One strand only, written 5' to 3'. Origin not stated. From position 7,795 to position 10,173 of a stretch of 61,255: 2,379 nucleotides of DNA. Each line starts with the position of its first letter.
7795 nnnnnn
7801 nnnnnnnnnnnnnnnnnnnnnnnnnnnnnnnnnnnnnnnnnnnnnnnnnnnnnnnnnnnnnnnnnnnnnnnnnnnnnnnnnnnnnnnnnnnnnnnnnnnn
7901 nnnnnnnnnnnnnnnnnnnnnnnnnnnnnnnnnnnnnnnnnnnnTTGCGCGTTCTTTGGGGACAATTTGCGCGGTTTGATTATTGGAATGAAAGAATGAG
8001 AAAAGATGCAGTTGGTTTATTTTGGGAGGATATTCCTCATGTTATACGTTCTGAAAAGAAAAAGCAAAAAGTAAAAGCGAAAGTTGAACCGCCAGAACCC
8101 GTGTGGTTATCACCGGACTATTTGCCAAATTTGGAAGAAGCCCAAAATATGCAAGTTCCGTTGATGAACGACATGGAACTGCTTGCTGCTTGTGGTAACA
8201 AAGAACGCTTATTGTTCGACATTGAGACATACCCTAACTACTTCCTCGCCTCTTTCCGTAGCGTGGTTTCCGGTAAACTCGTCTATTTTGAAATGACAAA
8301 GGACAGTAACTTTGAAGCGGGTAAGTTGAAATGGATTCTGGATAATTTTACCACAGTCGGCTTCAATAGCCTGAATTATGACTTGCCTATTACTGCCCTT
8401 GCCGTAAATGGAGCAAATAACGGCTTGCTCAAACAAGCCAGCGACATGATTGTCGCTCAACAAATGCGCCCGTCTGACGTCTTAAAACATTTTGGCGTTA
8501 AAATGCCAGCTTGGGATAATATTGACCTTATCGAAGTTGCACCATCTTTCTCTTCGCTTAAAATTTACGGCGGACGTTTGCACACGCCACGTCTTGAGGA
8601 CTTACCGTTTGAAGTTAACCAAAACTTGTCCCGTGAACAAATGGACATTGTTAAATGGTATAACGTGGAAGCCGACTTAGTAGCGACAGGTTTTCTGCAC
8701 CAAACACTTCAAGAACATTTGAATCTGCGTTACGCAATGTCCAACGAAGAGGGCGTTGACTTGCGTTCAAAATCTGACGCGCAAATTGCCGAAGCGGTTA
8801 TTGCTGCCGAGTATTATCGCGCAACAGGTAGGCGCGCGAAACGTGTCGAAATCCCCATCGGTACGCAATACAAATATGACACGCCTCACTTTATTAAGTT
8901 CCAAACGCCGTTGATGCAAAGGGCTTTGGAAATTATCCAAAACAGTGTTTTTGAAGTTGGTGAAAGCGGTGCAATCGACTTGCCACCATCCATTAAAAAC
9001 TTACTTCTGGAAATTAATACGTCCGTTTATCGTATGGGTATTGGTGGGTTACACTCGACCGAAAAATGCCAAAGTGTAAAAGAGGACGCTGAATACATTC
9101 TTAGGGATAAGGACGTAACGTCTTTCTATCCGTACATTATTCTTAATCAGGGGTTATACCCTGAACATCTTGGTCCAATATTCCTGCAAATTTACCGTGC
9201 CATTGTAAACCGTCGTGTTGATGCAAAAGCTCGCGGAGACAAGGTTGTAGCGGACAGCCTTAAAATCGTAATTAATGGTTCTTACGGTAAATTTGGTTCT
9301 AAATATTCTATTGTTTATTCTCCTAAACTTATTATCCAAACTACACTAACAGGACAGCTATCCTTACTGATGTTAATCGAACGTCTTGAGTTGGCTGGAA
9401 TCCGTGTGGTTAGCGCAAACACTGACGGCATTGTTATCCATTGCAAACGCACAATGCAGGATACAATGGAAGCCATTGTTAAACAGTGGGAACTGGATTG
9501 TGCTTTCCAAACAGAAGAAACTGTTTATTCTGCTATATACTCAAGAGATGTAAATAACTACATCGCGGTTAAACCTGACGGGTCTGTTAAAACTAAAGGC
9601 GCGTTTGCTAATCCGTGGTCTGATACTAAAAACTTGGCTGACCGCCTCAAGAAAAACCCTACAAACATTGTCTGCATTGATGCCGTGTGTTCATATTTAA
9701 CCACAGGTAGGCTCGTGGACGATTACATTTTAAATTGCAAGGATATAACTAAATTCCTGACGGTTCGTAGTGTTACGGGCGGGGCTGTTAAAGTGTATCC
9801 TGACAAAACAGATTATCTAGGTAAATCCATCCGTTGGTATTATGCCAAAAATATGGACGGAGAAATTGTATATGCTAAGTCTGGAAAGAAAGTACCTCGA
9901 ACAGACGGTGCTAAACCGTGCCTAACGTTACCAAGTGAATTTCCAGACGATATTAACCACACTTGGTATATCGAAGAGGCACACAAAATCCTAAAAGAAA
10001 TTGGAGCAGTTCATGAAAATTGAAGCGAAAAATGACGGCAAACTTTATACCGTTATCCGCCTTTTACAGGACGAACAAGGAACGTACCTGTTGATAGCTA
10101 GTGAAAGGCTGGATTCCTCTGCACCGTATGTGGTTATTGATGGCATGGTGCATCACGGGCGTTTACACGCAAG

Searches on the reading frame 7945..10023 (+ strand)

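Call 26: search_protein_families(library=phrogs, proteins=[window:7945-10023:+], max_evalue=0.001)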
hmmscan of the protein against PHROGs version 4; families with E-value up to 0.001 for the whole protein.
window:7945-10023:+ (692 aa): 4 families
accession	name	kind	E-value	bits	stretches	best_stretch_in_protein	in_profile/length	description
phrog_1252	-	DNA, RNA and nucleotide metabolism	7.6e-206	686.6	1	37-690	7-655/663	DNA polymerase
phrog_18505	-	DNA, RNA and nucleotide metabolism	3.1e-27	96.7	1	405-650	8-249/349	DNA polymerase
phrog_4210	-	DNA, RNA and nucleotide metabolism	1.8e-09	37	1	85-280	719-900/1304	DNA polymerase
phrog_262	-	DNA, RNA and nucleotide metabolism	2.3e-06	27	1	437-521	514-596/856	DNA polymerase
